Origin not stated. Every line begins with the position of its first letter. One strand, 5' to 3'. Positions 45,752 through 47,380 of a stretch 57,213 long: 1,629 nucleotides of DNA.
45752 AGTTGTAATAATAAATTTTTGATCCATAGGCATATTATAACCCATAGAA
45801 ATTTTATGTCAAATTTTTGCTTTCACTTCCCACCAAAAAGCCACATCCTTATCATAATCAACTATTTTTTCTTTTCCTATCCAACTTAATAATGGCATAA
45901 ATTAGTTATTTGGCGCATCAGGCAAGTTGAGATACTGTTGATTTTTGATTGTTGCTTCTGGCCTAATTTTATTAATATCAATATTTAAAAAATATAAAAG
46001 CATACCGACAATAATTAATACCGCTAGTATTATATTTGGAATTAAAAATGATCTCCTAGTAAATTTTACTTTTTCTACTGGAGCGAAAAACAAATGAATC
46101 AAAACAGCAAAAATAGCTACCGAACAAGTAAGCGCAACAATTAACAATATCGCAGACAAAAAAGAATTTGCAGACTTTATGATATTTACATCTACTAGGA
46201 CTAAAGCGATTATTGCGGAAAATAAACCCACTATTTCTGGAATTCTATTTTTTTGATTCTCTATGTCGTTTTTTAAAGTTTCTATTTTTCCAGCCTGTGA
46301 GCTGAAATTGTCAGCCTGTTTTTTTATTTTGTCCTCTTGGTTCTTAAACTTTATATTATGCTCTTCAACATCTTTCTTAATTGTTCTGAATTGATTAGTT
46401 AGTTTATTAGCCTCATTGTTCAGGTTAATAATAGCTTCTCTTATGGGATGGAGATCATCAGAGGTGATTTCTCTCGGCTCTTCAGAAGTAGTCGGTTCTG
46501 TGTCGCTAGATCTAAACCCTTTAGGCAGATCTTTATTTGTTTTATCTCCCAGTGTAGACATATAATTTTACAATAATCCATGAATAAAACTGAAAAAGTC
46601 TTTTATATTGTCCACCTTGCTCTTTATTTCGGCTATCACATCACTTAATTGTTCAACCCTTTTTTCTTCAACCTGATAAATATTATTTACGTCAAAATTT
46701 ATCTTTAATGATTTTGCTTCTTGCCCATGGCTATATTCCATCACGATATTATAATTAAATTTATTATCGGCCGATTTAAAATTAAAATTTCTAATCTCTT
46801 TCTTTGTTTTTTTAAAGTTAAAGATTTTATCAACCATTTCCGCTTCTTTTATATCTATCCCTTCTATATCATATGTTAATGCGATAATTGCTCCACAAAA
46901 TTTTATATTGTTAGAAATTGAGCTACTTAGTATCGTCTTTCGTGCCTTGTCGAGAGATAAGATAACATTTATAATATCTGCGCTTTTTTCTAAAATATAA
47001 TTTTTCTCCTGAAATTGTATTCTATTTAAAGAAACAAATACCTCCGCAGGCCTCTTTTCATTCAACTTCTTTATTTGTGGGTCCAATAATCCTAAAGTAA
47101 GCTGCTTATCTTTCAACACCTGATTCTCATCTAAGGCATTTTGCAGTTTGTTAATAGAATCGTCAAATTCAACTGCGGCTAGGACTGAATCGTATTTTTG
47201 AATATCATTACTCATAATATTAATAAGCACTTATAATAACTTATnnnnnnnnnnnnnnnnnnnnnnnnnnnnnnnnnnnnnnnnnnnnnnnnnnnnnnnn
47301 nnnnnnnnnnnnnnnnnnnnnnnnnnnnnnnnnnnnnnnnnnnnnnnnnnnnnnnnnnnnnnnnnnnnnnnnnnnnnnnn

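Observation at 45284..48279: Orphan four-gene cassette: ClpP/SDH-fold serine protease plus three unassignable proteins, one a coiled-coil multi-TM protein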

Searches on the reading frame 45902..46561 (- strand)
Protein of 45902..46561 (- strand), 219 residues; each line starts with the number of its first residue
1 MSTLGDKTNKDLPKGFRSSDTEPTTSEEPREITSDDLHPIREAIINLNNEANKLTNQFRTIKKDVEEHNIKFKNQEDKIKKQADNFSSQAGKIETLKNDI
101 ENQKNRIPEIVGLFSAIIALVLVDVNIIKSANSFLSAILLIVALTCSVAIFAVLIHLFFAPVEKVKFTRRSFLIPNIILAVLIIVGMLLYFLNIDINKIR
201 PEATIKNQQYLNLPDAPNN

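Call 3: search_protein_families(library=pfam, proteins=[window:45902-46561:-], max_evalue=0.1)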
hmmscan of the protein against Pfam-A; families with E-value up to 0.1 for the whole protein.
window:45902-46561:- (219 aa): 14 families
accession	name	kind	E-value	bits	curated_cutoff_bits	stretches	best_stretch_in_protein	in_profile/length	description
PF07926.17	TPR_MLP1_2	-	0.0019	18.6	36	1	43-104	58-119/129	TPR/MLP1/MLP2-like protein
PF23338.1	PTHB1_hp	-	0.0084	17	27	1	38-120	15-102/104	PTHB1 hairpin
PF05791.16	Bacillus_HBL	-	0.011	16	29.1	1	31-107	101-174/177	Bacillus haemolytic enterotoxin (HBL)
PF13166.12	AAA_13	-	0.013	14.7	36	1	27-121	363-453/713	AAA domain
PF14235.11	DUF4337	-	0.015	15.9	27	1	40-155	48-156/161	Domain of unknown function (DUF4337)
PF15035.11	Rootletin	-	0.019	15.5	36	1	46-102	108-161/188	Ciliary rootlet component, centrosome cohesion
PF16515.11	HIP1_clath_bdg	-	0.033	15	28.8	1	48-107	8-68/99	Clathrin-binding domain of Huntingtin-interacting protein 1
PF02388.22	FemAB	-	0.034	13.4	24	1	41-108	241-307/406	FemAB family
PF11559.13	ADIP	-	0.042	14.4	34.3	1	29-105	53-129/151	Afadin- and alpha -actinin-Binding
PF07851.19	TMEM120A-B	-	0.044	13.5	29.8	1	34-126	8-105/324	TMEM120A/B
PF24423.1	OVT1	-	0.049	14.5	30.9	1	25-90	26-94/100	Major antigen, helical domain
PF20990.2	DUF2207_C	-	0.049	13.8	33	0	52-192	71-185/247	Predicted membrane protein (DUF2207) C-terminal domain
PF22771.1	ToxA_barrel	-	0.057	14.4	27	1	27-55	23-49/89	Dermonecrotic toxin, barrel-like domain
PF10547.14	P22_AR_N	-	0.064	13.9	30.7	0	57-104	19-65/115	P22_AR N-terminal domain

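Call 4: search_protein_families(library=padloc, proteins=[window:45902-46561:-], max_evalue=0.1)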
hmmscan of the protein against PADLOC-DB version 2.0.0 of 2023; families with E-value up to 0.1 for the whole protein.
window:45902-46561:- (219 aa): 14 families
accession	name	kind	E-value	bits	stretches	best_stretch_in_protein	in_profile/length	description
PDLC00550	JetC2|JetC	-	0.00019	17.3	1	26-107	318-399/1355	DUF3584 domain; MukB-like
PDLC02668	DndD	-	0.0013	15.8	1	34-107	211-284/659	DndD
PDLC02740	PbeC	-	0.0017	15.3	1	35-107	209-281/648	PbeC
PDLC03976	PD-Lambda-1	-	0.0018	15.2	1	37-109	49-120/491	-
PDLC02756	PbeC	-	0.0019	15.2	1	34-107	213-286/643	PbeC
PDLC02663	DndD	-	0.0019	15.1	1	30-109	206-285/675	DndD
PDLC00580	JetC3|JetC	-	0.0019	14.5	1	37-106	722-791/1068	DUF3584 domain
PDLC01010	Csm2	-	0.0021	17.1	1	42-119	11-89/96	CRISPR type III-A/MTUBE-associated protein Csm2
PDLC02731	PbeC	-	0.0026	14.6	1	46-108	216-278/645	PbeC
PDLC03863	LmuB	-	0.0073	13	1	23-110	194-281/610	-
PDLC00511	JetC1|JetC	-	0.015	11.2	1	48-108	306-367/1108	DUF3584 domain; MukB-like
PDLC00006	DruC1|DruC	-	0.02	11.4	1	40-119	215-294/626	Unknown function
PDLC00716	Effector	-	0.021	12.5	1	46-146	80-182/302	4TM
PDLC00551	JetC2|JetC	-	0.027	10.3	1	23-105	320-402/1365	DUF3584 domain; MukB-like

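Call 5: search_protein_families(library=phrogs, proteins=[window:45902-46561:-], max_evalue=0.1)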
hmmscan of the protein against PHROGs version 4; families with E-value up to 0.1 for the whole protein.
window:45902-46561:- (219 aa): 14 families
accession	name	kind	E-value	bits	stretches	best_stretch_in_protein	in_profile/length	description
phrog_5763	-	unknown function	2.8e-05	24.5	1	38-159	90-215/283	-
phrog_1686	-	tail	0.00036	19.5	1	7-104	526-620/1224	tail length tape measure protein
phrog_6631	-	unknown function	0.0055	17.2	1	24-105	34-116/251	-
phrog_1775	-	head and packaging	0.0056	15.2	1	42-122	519-593/1609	minor head protein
phrog_4780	-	unknown function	0.0057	17.3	1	35-113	137-215/275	-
phrog_6963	-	unknown function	0.0063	17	1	41-87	152-197/283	-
phrog_167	-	tail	0.0088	14.7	1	39-108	8-77/1555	tail length tape measure protein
phrog_937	-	other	0.016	16.5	1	36-122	23-103/115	hemolysin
phrog_6440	-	unknown function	0.018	16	1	52-110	23-81/186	-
phrog_13674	-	tail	0.033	13.8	1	36-110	335-409/764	tail length tape measure protein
phrog_6183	-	tail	0.04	13.7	1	34-135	154-260/381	minor tail protein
phrog_15478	-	tail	0.04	13.7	1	48-147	41-136/456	tail length tape measure protein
phrog_4619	-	unknown function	0.043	13.8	1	34-107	82-155/556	-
phrog_1219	-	tail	0.066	13.9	1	56-119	75-138/233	tail needle protein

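Call 6: search_protein_families(library=ncbifam, proteins=[window:45902-46561:-], max_evalue=0.1)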
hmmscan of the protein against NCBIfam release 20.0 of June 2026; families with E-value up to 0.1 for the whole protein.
window:45902-46561:- (219 aa): 16 families
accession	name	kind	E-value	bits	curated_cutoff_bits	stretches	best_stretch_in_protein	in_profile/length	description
TIGR02168.1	SMC_prok_B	equivalog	0.00028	18.8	567.35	1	36-106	240-799/1181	chromosome segregation protein SMC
NF033928.1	alph_xenorhab_A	subfamily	0.00033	20.1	125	1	4-109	100-206/339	alpha-xenorhabdolysin family binary toxin subunit A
NF045487.1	ASRP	equivalog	0.00082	18.1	300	1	35-107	149-220/593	archaea-specific SMC-related protein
NF053563.1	Rkd4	equivalog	0.001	17.3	860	1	40-128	334-421/747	arcadin-4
NF002572.0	PRK02224.1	equivalog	0.0022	16.3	1087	1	28-107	321-400/888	DNA double-strand break repair ATPase Rad50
TIGR02889.1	spore_YpeB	equivalog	0.0028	16.7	303.55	1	41-107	127-190/435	germination protein YpeB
NF038350.1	taxis_HmpF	equivalog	0.0036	15.7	200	1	31-112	445-522/553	pilus motility taxis protein HmpF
TIGR02169.1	SMC_prok_A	equivalog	0.0038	15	729.4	1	38-107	865-934/1165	chromosome segregation protein SMC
TIGR04523.1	Mplasa_alph_rch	subfamily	0.0067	14.4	270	1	44-107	28-91/745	helix-rich protein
NF045951.1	MAG0110_fam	subfamily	0.0078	15.5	98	1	95-199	42-144/237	MAG0110 family membrane protein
NF041035.1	Rad50_Halo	equivalog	0.0078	14.6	1000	1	27-107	320-400/883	DNA double-strand break repair ATPase Rad50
TIGR01870.1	cas_TM1810_Csm2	hypoth_equivalog_domain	0.0079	17.1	30.6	1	42-119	11-89/96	type III-A CRISPR-associated protein Csm2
NF038218.1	IcmG_DotF_IVB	equivalog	0.021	14.5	200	1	23-102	112-191/266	type IVB secretion system protein IcmG/DotF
TIGR03319.1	RNase_Y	equivalog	0.037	12.5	454.35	1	39-107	52-120/514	ribonuclease Y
TIGR00414.1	serS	equivalog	0.07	12.1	301.65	1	32-111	27-110/418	serine--tRNA ligase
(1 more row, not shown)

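Call 72: find_related_loci(query=A5, collection=metagenome_contigs, flank=5000)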
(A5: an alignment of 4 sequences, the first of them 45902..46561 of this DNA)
Query A5 (219 aa) in metagenome_contigs; peptide patterns used: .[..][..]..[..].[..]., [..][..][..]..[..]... (x = any residue, [..] = any of these).
330 stretches matched a pattern; 27 encode a relative of the query (tblastn E <= 1e-3); 27 distinct loci.
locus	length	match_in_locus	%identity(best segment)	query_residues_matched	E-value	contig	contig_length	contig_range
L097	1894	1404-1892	61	1-164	8e-62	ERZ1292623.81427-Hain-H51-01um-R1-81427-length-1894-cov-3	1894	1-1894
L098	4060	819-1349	53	22-198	1e-51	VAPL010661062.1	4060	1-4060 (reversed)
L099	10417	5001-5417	49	74-204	5e-37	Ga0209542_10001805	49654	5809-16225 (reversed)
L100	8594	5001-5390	47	65-196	2e-35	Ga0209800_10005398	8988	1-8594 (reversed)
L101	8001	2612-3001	47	65-196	2e-35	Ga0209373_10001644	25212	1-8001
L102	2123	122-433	55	94-197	6e-32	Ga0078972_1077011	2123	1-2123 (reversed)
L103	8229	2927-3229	55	100-200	2e-31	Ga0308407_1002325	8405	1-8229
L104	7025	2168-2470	55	100-200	2e-31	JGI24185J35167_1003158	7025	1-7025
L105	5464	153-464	54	94-197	5e-31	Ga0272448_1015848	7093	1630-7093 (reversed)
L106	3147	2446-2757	54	94-197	5e-31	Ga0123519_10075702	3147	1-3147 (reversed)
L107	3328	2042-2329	56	92-187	3e-29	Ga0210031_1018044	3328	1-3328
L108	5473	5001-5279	54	74-169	5e-29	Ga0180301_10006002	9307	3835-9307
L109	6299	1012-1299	56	92-187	3e-29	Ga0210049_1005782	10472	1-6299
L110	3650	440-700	58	90-177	8e-29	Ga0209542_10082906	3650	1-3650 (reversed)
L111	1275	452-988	36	48-219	9e-29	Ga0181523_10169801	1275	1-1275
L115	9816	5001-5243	58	87-167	1e-25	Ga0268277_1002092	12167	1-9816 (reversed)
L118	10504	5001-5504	33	6-213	6e-25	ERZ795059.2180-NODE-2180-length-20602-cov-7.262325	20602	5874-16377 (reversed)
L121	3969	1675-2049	40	63-198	4e-22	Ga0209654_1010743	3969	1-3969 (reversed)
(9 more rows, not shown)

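Call 82: search_protein_families(library=pfam, proteins=[L099:4175-4852:+, L103:2052-2720:+, L115:4159-4818:+, L118:4330-4980:+, L121:903-1541:+, L100:4187-4894:+, L121:329-748:+, L115:4812-5378:+, L118:4968-5531:+, L103:2717-3235:+], max_evalue=0.05)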
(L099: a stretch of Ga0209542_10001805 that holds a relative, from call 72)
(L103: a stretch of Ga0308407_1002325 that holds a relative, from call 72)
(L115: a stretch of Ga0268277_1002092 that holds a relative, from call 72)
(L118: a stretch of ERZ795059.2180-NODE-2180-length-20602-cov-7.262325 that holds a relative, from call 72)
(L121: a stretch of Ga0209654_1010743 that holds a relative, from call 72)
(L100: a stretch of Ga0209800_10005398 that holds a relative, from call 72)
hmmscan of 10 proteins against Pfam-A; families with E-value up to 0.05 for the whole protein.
L099:4175-4852:+ (225 aa): 0 families

L103:2052-2720:+ (222 aa): 1 family
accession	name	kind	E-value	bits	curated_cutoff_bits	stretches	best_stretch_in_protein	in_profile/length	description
PF10437.14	Lip_prot_lig_C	-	0.008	16.5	24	0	177-208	40-71/85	Bacterial lipoate protein ligase C-terminus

L115:4159-4818:+ (219 aa): 1 family
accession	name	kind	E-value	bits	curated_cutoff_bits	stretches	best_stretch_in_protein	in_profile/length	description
PF22679.2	T1R_D3-like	-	0.04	14.8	27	0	179-218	86-125/158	Type I restriction enzyme subunit R domain 3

L118:4330-4980:+ (216 aa): 1 family
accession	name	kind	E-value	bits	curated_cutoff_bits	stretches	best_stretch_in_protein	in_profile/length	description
PF22757.1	GeBP-like_C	-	0.025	14.9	27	0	116-145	32-61/68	Glabrous-enhancer-binding protein-like family, C-terminal domain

L121:903-1541:+ (212 aa): 0 families

L100:4187-4894:+ (235 aa): 0 families

L121:329-748:+ (139 aa): 3 families
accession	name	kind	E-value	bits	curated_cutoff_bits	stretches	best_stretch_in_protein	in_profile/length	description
PF17255.8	EbsA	-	0.027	15.2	25.9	1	18-115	16-111/133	EbsA-like protein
PF04224.18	DUF417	-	0.03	14.3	27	1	12-51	13-52/175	Protein of unknown function, DUF417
PF19453.4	DUF5991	-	0.036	14.8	24.3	1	62-119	50-104/122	Family of unknown function (DUF5991)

L115:4812-5378:+ (188 aa): 0 families

L118:4968-5531:+ (187 aa): 1 family
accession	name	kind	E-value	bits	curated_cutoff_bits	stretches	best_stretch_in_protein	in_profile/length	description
PF13396.11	PLDc_N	-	0.019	15.4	23.3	0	121-162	2-39/42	Phospholipase_D-nuclease N-terminal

L103:2717-3235:+ (172 aa): 0 families

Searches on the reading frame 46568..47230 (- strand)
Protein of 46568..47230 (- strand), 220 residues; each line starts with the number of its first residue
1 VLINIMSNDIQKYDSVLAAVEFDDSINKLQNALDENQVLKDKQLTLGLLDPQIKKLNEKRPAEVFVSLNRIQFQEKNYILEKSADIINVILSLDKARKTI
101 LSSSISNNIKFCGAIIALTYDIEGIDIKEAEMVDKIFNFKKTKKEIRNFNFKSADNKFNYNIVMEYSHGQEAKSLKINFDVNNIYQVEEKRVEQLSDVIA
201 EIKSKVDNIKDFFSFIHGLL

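Call 3: search_protein_families(library=pfam, proteins=[window:46568-47230:-], max_evalue=0.1)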
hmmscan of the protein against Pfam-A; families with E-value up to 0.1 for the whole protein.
window:46568-47230:- (220 aa): 2 families
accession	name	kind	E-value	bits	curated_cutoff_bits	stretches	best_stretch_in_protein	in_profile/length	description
PF15375.12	FSAF1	-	0.05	14.3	27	1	127-157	32-62/132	40S small subunit processome assembly factor 1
PF23274.1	DUF7077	-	0.07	13.4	27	0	118-191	40-112/122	Domain of unknown function (DUF7077)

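Call 4: search_protein_families(library=padloc, proteins=[window:46568-47230:-], max_evalue=0.1)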
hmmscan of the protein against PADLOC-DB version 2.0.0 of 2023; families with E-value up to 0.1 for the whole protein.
window:46568-47230:- (220 aa): 1 family
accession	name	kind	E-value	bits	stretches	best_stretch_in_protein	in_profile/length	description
PDLC03247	MTase_II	-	0.021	12.1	0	176-214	57-95/282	Type II methyltransferase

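Call 5: search_protein_families(library=phrogs, proteins=[window:46568-47230:-], max_evalue=0.1)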
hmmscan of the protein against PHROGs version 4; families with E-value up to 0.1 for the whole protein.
window:46568-47230:- (220 aa): 2 families
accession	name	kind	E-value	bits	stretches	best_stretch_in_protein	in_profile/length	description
phrog_4385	-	unknown function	0.0052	18.2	0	42-78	39-77/97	-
phrog_17670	-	unknown function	0.012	16.2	0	171-215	4-47/74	-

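Call 6: search_protein_families(library=ncbifam, proteins=[window:46568-47230:-], max_evalue=0.1)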
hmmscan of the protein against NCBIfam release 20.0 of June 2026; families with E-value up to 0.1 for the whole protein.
window:46568-47230:- (220 aa): 0 families

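Call 35: find_homologous_proteins(query=window:46568-47215:-, max_evalue=0.001)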
Query window:46568-47215:- (215 aa): 2 proteins with E <= 0.001 among 291 candidates.
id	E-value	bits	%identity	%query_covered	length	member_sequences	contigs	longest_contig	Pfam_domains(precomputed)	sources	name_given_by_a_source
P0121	7.7e-128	442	100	100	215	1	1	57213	-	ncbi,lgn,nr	ncbi:MAG: hypothetical protein PHU56_00230 [Candidatus Pacebacteria bacterium]|nr:hypothetical prote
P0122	5.1e-76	273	64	98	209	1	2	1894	-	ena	-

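Call 36: find_encoding_contigs(protein=P0122, flank=3000, max_places=3)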
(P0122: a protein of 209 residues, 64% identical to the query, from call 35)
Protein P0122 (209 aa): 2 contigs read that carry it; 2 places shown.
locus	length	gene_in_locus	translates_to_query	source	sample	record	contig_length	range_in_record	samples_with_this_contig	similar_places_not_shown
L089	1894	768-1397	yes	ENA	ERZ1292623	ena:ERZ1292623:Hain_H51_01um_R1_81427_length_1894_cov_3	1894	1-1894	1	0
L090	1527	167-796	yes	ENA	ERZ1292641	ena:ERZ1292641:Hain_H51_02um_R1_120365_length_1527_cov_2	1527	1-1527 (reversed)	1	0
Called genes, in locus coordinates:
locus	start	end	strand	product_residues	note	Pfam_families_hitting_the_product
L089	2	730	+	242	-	?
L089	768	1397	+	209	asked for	-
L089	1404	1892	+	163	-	?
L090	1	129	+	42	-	?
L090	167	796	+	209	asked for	-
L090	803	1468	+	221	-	-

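Call 47: find_encoding_contigs(protein=P0121, flank=10000, max_places=2)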
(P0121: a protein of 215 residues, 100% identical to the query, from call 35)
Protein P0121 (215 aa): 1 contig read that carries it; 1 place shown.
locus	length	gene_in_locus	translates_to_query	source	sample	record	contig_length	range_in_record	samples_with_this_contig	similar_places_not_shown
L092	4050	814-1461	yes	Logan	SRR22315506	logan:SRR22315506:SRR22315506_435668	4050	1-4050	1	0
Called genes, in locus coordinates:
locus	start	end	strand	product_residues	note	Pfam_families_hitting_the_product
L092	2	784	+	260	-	?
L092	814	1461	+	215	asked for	-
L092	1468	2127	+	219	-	-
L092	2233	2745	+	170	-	-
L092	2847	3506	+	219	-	-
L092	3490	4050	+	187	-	?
